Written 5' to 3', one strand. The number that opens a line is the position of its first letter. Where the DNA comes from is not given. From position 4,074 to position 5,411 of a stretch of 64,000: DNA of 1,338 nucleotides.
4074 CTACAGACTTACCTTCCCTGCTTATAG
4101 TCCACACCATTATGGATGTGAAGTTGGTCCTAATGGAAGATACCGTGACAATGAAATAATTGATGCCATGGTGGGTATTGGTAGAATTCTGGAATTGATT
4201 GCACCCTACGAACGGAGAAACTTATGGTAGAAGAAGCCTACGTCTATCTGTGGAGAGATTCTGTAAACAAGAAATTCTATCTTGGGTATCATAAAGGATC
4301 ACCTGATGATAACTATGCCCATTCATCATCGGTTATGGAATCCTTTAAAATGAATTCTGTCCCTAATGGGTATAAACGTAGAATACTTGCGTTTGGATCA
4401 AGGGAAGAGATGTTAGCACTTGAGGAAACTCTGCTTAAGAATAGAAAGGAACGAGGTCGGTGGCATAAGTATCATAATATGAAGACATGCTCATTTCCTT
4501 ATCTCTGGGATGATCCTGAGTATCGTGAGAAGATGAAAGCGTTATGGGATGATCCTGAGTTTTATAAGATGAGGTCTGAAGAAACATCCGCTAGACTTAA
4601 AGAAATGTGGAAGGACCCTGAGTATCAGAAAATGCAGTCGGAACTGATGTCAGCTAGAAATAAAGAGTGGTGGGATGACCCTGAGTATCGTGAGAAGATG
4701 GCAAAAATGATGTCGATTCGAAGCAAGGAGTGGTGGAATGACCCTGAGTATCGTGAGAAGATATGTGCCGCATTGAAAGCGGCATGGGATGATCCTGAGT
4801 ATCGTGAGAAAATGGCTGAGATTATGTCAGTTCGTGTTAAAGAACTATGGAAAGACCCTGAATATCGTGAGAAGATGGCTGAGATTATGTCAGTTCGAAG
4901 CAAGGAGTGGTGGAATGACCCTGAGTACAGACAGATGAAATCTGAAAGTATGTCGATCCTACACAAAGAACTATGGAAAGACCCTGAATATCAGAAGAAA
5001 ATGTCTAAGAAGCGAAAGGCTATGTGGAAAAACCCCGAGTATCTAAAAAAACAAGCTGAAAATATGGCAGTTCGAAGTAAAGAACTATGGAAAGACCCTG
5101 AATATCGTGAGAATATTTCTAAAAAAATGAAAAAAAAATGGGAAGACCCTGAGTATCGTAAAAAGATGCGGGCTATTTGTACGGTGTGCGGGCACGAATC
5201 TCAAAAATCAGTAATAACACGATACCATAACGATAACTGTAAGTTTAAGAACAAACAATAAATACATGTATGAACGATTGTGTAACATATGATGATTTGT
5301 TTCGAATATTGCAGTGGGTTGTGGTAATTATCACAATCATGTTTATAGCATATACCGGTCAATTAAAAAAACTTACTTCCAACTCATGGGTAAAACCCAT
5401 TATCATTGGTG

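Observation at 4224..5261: GIY-YIG nuclease carrying 13 tandem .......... repeats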

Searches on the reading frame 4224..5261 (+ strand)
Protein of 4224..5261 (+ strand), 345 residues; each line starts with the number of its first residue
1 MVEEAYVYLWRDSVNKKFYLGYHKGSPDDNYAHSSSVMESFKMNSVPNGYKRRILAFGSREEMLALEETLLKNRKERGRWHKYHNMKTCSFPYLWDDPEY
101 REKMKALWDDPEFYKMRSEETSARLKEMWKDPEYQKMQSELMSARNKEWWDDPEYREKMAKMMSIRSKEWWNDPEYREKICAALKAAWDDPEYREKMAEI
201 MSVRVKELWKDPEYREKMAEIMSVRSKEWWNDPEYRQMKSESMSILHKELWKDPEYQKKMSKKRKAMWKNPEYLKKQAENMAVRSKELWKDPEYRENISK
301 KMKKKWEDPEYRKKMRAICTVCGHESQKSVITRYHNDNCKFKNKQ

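Call 3: search_protein_families(library=pfam, proteins=[window:4224-5261:+], max_evalue=1)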
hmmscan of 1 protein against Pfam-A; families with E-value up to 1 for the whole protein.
window:4224-5261:+ (345 aa): 11 families
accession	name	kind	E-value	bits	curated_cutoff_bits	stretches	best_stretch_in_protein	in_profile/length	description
PF17898.6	GerD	-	1.3e-18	67.5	29.5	4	231-318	30-109/114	Spore germination GerD central core domain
PF17830.6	STI1-HOP_DP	-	1.3e-11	44.7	29.1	2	124-164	13-55/55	STI1/HOP, DP domain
PF08159.17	NUC153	-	3.9e-05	23.8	20.5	0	124-135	3-14/29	NUC153 domain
PF17841.6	Bep_C_terminal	-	0.0003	21.5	29.5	0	189-241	4-55/97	BID domain of Bartonella effector protein (Bep)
PF04911.17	ATP-synt_J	-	0.0059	16.6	24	0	220-238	28-46/51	ATP synthase j chain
PF02526.19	GBP_repeat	-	0.016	15.4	25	0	168-180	11-23/38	Glycophorin-binding protein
PF11844.13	DUF3364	-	0.1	13.3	27.4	2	247-267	11-31/56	Domain of unknown function (DUF3364)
PF06757.18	Ins_allergen_rp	-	0.12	12.6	23.2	0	115-143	137-165/174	Insect allergen related repeat, nitrile-specifier detoxification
PF00462.30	Glutaredoxin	-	0.16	12.7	22.9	0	204-225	27-48/60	Glutaredoxin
PF05222.21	AlaDh_PNT_N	-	0.18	12.5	30.4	1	184-266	38-110/136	Alanine dehydrogenase/PNT, N-terminal domain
PF03605.20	DcuA_DcuB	-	0.51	9.7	27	0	243-267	183-207/368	Anaerobic c4-dicarboxylate membrane transporter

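Call 4: search_protein_families(library=phrogs, proteins=[window:4224-5261:+], max_evalue=0.01)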
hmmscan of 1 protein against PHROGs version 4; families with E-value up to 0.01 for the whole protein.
window:4224-5261:+ (345 aa): 3 families
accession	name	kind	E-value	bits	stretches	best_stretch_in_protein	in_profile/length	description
phrog_22215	-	unknown function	8.5e-25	89.1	2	119-222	91-185/324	-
phrog_314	-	DNA, RNA and nucleotide metabolism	3.7e-08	33.8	1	5-342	179-393/574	homing endonuclease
phrog_24622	-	unknown function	0.009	16.8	0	189-202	8-21/42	-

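Call 5: search_solved_structures(query=window:4224-5261:+, max_evalue=1, show_alignments=2)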
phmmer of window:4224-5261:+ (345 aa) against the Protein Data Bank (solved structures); distinct sequences matched with E-value up to 1: 1.
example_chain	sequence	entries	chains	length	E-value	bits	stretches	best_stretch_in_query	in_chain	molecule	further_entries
4ob1_A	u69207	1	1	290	0.024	17.3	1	228-320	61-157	Cobalt-containing nitrile hydratase subunit alpha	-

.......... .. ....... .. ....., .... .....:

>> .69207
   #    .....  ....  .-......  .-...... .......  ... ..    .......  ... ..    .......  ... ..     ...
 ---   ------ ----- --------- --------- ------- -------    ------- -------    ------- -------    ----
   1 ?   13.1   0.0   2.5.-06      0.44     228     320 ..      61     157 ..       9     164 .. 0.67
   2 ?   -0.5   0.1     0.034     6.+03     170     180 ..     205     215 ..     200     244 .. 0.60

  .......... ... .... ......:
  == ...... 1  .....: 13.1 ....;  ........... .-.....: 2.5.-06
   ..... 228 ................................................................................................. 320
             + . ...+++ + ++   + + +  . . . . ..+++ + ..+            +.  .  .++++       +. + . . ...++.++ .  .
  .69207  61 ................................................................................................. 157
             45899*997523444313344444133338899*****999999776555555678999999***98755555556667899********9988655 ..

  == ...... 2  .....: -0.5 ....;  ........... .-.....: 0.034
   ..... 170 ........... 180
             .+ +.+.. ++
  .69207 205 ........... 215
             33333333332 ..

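Call 7: search_dna_similar(query=window:4224-5261:+, collection=phages, mode=protein, max_rows=40)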
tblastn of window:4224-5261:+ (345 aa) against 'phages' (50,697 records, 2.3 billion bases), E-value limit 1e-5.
Records with a match: 9; places in all: 18; records where one place covers at least 80% of the query: 0.
Best place of each record, by identity: <60% 9.
By first word of the organism name: Bacillus 3; Aeromonas 2; Burkholderia 2; Ralstonia 2.
By host as written in the record: Aeromonas sp. 2; Bacillus subtilis W-23-S(r); Bacillus licheniformis ATCC 9945a 2; Ralstonia solanacearum 2; Bacillus cereus 1; Burkholderia gladioli 1; Burkholderia glumae 1.
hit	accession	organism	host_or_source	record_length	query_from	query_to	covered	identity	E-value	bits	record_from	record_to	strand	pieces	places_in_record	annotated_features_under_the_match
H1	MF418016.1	Bacillus phage vB_BceM-HSE3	Bacillus cereus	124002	102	344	70%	31.2%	6e-8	117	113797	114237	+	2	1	endonuclease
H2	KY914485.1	Aeromonas phage phiA8-29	Aeromonas sp.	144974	95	308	62%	35.2%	9e-13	136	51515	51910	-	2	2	putative homing endonuclease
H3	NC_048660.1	Aeromonas phage phiA8-29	Aeromonas sp.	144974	95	308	62%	35.2%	9e-13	136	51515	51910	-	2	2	homing endonuclease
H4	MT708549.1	Burkholderia phage Maja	Burkholderia gladioli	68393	129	315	54%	38.6%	3e-9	126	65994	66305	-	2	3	G-I-Y Y-I-G homing endonuclease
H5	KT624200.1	Bacillus phage SP-15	Bacillus subtilis W-23-S(r); Bacillus ...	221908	165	311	43%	32.9%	2e-11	71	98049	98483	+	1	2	endonuclease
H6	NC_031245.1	Bacillus phage SP-15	Bacillus subtilis W-23-S(r); Bacillus ...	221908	165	311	43%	32.9%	2e-11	71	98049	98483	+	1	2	endonuclease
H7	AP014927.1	Ralstonia phage RSF1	Ralstonia solanacearum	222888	112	244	39%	29.2%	9e-6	54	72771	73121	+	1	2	putative GIY-YIG type nuclease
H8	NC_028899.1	Ralstonia phage RSF1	Ralstonia solanacearum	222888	112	244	39%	29.2%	9e-6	54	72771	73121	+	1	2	putative GIY-YIG type nuclease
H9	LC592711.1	Burkholderia phage FLC6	Burkholderia glumae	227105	101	219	34%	32.5%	2e-7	59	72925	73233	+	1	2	putative GIY-YIG type nuclease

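Call 8: find_homologous_proteins(query=window:4224-5261:+, max_evalue=0.001)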
Query window:4224-5261:+ (345 aa): 471 proteins with E <= 0.001 among 8000 candidates; the best 120 are listed.
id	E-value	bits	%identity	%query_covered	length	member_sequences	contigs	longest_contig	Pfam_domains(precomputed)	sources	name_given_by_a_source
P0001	4.2e-109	383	49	99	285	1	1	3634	PF17830.7,PF17898.7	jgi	jgi:hypothetical protein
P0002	1.4e-99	352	51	98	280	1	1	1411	-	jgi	jgi:hypothetical protein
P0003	1.7e-86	309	54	65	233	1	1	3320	PF17898.7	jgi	jgi:hypothetical protein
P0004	2.1e-80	289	39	99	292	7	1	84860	PF08042.17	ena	-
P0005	3.5e-71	259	51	56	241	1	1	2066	-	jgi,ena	-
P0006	8.3e-70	254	51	66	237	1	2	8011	-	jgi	jgi:hypothetical protein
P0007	2.9e-67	246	38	99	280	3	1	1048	PF08042.17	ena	-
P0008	2.8e-65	239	40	99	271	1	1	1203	-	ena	-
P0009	4.3e-65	239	51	59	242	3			PF17898.7,PF02979.22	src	-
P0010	2.7e-64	236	39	99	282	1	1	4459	PF17830.7,PF08159.18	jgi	jgi:hypothetical protein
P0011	2.9e-62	229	54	51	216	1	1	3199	-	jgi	jgi:hypothetical protein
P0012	3.0e-61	226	47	64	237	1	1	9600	-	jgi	jgi:hypothetical protein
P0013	9.3e-61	224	48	64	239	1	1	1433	-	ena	-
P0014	5.7e-60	222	52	69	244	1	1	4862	PF24610.2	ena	-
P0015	1.7e-55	207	53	57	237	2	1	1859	PF02526.20,PF17830.7,PF17898.7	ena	-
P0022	2.2e-46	177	49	55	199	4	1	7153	PF17898.7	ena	-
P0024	2.2e-44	170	46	51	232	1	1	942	PF17898.7,PF10550.15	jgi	-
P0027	6.6e-41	159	36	63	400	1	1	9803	PF17898.7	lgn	-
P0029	4.5e-39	153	43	60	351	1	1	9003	PF17898.7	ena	-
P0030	6.9e-36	142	43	67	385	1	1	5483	PF17830.7,PF17898.7,PF05367.18,PF06757.19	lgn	-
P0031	2.9e-35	140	43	57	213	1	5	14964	PF17898.7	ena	-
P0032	4.2e-35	140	43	57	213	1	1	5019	PF17898.7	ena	-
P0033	3.8e-33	133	46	53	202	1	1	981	PF17830.7,PF17898.7,PF24610.2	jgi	-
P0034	4.0e-32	130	41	63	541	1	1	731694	PF17898.7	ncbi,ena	-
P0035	1.3e-31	128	33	68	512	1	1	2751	PF17830.7,PF17898.7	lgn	-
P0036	1.7e-31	128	34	71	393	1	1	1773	PF17898.7,PF22945.3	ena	-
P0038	3.4e-30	124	37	64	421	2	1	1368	PF04480.19,PF17898.7,PF18741.8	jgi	jgi:very-short-patch-repair endonuclease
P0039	6.3e-30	123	30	66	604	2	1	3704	PF17898.7,PF25680.2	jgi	-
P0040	1.0e-29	122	29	70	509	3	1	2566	PF17830.7,PF17898.7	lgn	-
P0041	1.8e-29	121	38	53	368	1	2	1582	PF17830.7,PF17898.7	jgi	-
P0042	3.1e-28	117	39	55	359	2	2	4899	PF17898.7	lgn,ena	-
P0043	2.8e-27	114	46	41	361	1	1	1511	PF17830.7,PF17898.7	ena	-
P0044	7.0e-26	110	34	61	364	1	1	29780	PF17898.7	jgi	jgi:hypothetical protein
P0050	3.4e-23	101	39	56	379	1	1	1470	PF04480.19,PF17898.7,PF18741.8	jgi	jgi:very-short-patch-repair endonuclease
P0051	3.8e-23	101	32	87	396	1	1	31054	PF17830.7,PF17898.7,PF01541.31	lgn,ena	-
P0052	5.7e-23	100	45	40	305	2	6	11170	PF22083.3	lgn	-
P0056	1.7e-22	98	35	67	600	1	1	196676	PF17898.7,PF25680.2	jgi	jgi:hypothetical protein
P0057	9.4e-22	96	35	75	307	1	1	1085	PF17830.7,PF17898.7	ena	-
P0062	1.1e-20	92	42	48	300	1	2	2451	PF17898.7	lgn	-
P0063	1.2e-20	92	28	67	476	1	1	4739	PF17898.7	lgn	-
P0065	4.8e-20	90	30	92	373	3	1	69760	PF07460.17,PF01541.31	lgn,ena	-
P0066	8.6e-20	90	35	60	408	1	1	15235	PF12728.14,PF17898.7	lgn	-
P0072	3.8e-19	87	46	45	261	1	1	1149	PF17898.7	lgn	-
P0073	4.3e-19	87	32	63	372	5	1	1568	PF17898.7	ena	-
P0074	7.1e-19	87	29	91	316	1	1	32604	PF07460.17,PF17898.7,PF01541.31,PF22945.3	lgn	-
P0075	8.5e-19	86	40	47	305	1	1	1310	PF17898.7,PF07319.17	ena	-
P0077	1.6e-18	85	36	57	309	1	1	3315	PF17898.7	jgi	jgi:hypothetical protein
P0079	2.0e-18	85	42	53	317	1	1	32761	PF17898.7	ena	-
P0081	3.6e-18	84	37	55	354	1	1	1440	PF17898.7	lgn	-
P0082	4.9e-18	84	35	55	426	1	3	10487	PF05443.18,PF17898.7,PF05626.17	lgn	-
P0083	5.5e-18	84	42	37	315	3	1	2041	PF17830.7,PF17898.7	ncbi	-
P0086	7.5e-18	83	33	66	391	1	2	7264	PF12728.14,PF17898.7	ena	-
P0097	4.6e-17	81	32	58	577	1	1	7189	PF17898.7,PF18823.7,PF14890.12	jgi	jgi:DNA gyrase subunit B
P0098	5.4e-17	80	35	47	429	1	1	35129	PF17898.7,PF01541.31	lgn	-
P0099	6.0e-17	80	40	53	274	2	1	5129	PF17830.7,PF17898.7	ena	-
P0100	6.2e-17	80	30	69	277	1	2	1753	PF07460.17,PF17898.7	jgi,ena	jgi:anti-sigma28 factor (negative regulator of flagellin synthesis)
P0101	6.6e-17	80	41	44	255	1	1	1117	PF17898.7,PF10408.15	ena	-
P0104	1.4e-16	79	37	52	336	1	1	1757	PF17898.7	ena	-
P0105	1.6e-16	79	47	41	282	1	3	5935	PF17830.7,PF17898.7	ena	-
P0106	1.6e-16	79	33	50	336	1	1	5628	PF17898.7,PF01844.30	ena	-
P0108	2.0e-16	79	50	36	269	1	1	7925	PF04480.19,PF17898.7,PF18741.8,PF03852.22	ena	-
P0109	3.1e-16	78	32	64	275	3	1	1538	PF07460.17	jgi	-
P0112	4.1e-16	77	38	48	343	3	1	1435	PF17898.7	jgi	-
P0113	7.5e-16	77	28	92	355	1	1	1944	PF17898.7,PF02979.22,PF09606.16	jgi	jgi:hypothetical protein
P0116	1.6e-15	76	36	40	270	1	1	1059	PF17898.7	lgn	-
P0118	1.8e-15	75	41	37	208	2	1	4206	PF17898.7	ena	-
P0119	2.2e-15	75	35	39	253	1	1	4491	PF17898.7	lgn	-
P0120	2.6e-15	75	41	42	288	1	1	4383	PF17830.7,PF17898.7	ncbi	-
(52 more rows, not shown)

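Call 9: get_annotated_region(hit=H2, flank=3000)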
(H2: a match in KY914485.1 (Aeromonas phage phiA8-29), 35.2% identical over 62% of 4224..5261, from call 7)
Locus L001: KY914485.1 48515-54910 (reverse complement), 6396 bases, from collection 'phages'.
description: Aeromonas phage phiA8-29, complete genome.
organism: Aeromonas phage phiA8-29 (NCBI taxid 1978922)
taxonomy: Viruses; Duplodnaviria; Heunggongvirae; Uroviricota; Caudoviricetes; Ackermannviridae; Tedavirus; Tedavirus A829
host: Aeromonas sp.; source: fish; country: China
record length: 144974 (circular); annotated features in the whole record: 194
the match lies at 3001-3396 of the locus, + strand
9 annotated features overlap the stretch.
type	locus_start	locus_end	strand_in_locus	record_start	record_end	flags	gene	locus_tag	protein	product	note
CDS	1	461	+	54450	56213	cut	-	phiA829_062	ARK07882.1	hypothetical protein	orf_062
CDS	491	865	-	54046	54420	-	-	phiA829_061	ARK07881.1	hypothetical protein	orf_061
CDS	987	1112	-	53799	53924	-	-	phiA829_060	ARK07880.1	hypothetical protein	orf_060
CDS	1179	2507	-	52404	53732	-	-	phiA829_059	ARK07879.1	putative topoisomerase II medium subunit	orf_059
CDS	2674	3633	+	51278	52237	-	-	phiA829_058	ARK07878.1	putative homing endonuclease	orf_058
CDS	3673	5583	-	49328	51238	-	-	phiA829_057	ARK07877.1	putative topoisomerase II large subunit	orf_057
CDS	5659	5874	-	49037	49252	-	-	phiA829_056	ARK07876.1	hypothetical protein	orf_056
CDS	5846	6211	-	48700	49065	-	-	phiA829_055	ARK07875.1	hypothetical protein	orf_055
CDS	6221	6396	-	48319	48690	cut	-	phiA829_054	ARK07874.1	hypothetical protein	orf_054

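Call 12: search_protein_families(library=pfam, proteins=[P0065, P0074, P0100, P0109, P0052, P0039, P0038, P0014, P0106, P0004], max_evalue=0.01)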
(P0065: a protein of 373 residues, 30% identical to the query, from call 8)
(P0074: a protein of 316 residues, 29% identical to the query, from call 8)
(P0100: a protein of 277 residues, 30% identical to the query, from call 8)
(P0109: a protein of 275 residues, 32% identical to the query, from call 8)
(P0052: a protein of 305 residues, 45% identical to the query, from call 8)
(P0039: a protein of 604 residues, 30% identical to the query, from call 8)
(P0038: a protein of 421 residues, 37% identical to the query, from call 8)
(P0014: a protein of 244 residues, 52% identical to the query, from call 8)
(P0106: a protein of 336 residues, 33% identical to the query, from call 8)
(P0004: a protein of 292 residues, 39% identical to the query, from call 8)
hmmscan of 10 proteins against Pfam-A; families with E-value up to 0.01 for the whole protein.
P0065 (373 aa): 3 families
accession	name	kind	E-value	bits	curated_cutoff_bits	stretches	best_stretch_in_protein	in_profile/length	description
PF01541.30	GIY-YIG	-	1e-08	35.8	22.6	1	17-93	4-74/78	GIY-YIG catalytic domain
PF07460.16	NUMOD3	-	1.9e-06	28.1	20.4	1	110-152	1-37/37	NUMOD3 motif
PF17898.6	GerD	-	0.0024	18.2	29.5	0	221-310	23-108/114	Spore germination GerD central core domain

P0074 (316 aa): 5 families
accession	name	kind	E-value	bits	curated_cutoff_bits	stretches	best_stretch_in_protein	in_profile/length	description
PF07460.16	NUMOD3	-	1.7e-13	50.7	20.4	3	220-241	16-37/37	NUMOD3 motif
PF22945.2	LEM-3_GIY-YIG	-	1.8e-09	38.2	27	1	20-112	28-122/151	LEM-3-like GIY-YIG domain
PF01541.30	GIY-YIG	-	6.1e-09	36.5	22.6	1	5-84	2-70/78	GIY-YIG catalytic domain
PF17898.6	GerD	-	3.8e-06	27.3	29.5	1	129-205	44-112/114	Spore germination GerD central core domain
PF17830.6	STI1-HOP_DP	-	2.3e-05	24.6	29.1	0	274-314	19-52/55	STI1/HOP, DP domain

P0100 (277 aa): 4 families
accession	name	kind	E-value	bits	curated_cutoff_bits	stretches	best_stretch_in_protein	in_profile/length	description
PF07460.16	NUMOD3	-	3.1e-12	46.6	20.4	1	172-202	7-37/37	NUMOD3 motif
PF17898.6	GerD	-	1e-06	29.1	29.5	1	108-180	45-109/114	Spore germination GerD central core domain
PF19835.5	SegE_GIY-YIG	-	7e-05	23.5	25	1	4-83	19-120/123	Putative endonuclease segE, GIY-YIG domain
PF01541.30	GIY-YIG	-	0.0002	22.1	22.6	1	3-72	2-70/78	GIY-YIG catalytic domain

P0109 (275 aa): 1 family
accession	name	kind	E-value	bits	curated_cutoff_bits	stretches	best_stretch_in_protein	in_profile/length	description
PF07460.16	NUMOD3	-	7.8e-23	80.6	20.4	3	218-250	5-37/37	NUMOD3 motif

P0052 (305 aa): 4 families
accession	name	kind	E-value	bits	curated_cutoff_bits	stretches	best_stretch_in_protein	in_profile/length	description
PF22083.2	I-HmuI_NUMOD-like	-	6.3e-06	26.1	27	1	250-287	2-39/46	DNA endonuclease I-HmuI-like, NUMOD-like domain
PF01541.30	GIY-YIG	-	3.7e-05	24.4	22.6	1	37-66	13-42/78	GIY-YIG catalytic domain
PF07453.19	NUMOD1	-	0.0044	17.7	22.8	0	258-279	14-35/37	NUMOD1 domain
PF02526.19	GBP_repeat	-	0.0053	16.9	25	0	236-243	16-23/38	Glycophorin-binding protein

P0039 (604 aa): 5 families
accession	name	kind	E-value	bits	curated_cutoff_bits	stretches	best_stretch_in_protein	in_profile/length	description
PF25680.1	Mom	-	2.7e-21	76.6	27.1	1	428-583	2-160/202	Mom protein family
PF17898.6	GerD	-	1.7e-07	31.7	29.5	1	105-202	7-96/114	Spore germination GerD central core domain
PF18741.7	MTES_1575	-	2.1e-05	24.9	38.2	1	317-408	4-90/96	REase_MTES_1575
PF00583.31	Acetyltransf_1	-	5.9e-05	23.8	20.7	1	445-532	25-101/116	Acetyltransferase (GNAT) family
PF02526.19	GBP_repeat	-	0.004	17.3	25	0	245-256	10-21/38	Glycophorin-binding protein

P0038 (421 aa): 6 families
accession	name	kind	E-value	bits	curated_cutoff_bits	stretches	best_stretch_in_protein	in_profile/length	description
PF17898.6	GerD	-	3.6e-13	49.9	29.5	2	163-250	15-111/114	Spore germination GerD central core domain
PF04480.18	DUF559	-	3.7e-10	40.1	20.6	1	338-407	33-101/109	Protein of unknown function (DUF559)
PF18741.7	MTES_1575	-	1.5e-06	28.6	38.2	1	331-407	7-89/96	REase_MTES_1575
PF03852.21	Vsr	-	0.0001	22.5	27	1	322-374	20-72/74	DNA mismatch endonuclease Vsr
PF13518.12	HTH_28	-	0.0026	18.2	25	0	17-44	10-37/52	Helix-turn-helix domain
PF17830.6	STI1-HOP_DP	-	0.0096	16.2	29.1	0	193-228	13-50/55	STI1/HOP, DP domain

P0014 (244 aa): 2 families
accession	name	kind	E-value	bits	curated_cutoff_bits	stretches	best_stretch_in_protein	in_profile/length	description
PF24610.1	DUF7623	-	1.5e-05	25.4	27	0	97-120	17-41/64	Domain of unknown function (DUF7623)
PF02526.19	GBP_repeat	-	0.0031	17.7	25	0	174-196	4-21/38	Glycophorin-binding protein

P0106 (336 aa): 3 families
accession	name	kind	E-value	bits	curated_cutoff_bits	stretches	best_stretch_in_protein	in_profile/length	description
PF01844.29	HNH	-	1e-06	29.2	21.4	1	264-307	1-46/47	HNH endonuclease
PF17898.6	GerD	-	3.7e-06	27.3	29.5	1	154-213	44-96/114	Spore germination GerD central core domain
PF13392.12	HNH_3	-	0.0015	18.6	24.8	1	277-296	19-38/46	HNH endonuclease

P0004 (292 aa): 2 families
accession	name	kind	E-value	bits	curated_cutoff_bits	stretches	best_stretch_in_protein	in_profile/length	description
PF08042.16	PqqA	-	6.7e-08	32.8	21.1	0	204-213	1-10/19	PqqA family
PF17898.6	GerD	-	0.0024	18.2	29.5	0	129-213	21-105/114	Spore germination GerD central core domain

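Call 32: predict_structure(alignment_id=A1)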
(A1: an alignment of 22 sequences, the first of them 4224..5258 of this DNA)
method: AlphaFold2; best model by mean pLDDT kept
length: 345 residues; sequences in the alignment: 22
mean_pLDDT: 87.1   pTM: 0.35
mean pLDDT of the five models: 87.1, 84.7, 84.5, 81.6, 77.7
residues with pLDDT >= 90: 208; 70-90: 98; 50-70: 27; < 50: 12
segments of 3 or more residues with pLDDT < 50: 34-36, 86-93
pLDDT, mean of each block of 10 residues (from residue 1): 76 85 79 55 80 88 84 65 52 62 87 90 91 94 92 94 94 95 95 93 89 94 90 92 91 96 97 97 95 96 96 95 94 93 78
secondary structure, 60 per line:
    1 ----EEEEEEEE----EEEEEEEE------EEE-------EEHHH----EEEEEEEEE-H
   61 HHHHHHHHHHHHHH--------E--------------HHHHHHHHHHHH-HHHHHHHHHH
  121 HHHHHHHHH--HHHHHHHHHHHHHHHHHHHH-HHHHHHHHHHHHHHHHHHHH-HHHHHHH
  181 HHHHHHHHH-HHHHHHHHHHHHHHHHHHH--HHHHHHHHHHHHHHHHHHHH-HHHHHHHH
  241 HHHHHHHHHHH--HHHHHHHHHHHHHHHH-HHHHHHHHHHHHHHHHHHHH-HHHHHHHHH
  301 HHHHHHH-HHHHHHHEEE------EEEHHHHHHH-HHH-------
elements in order: E5-12 E17-24 E31-33 E50-58 H60-74 H98-109 H111-129 H132-151 H153-172 H174-189 H191-209 H212-231 H233-251 H254-269 H271-290 H292-307 H309-315 E316-318 E325-327 H328-334
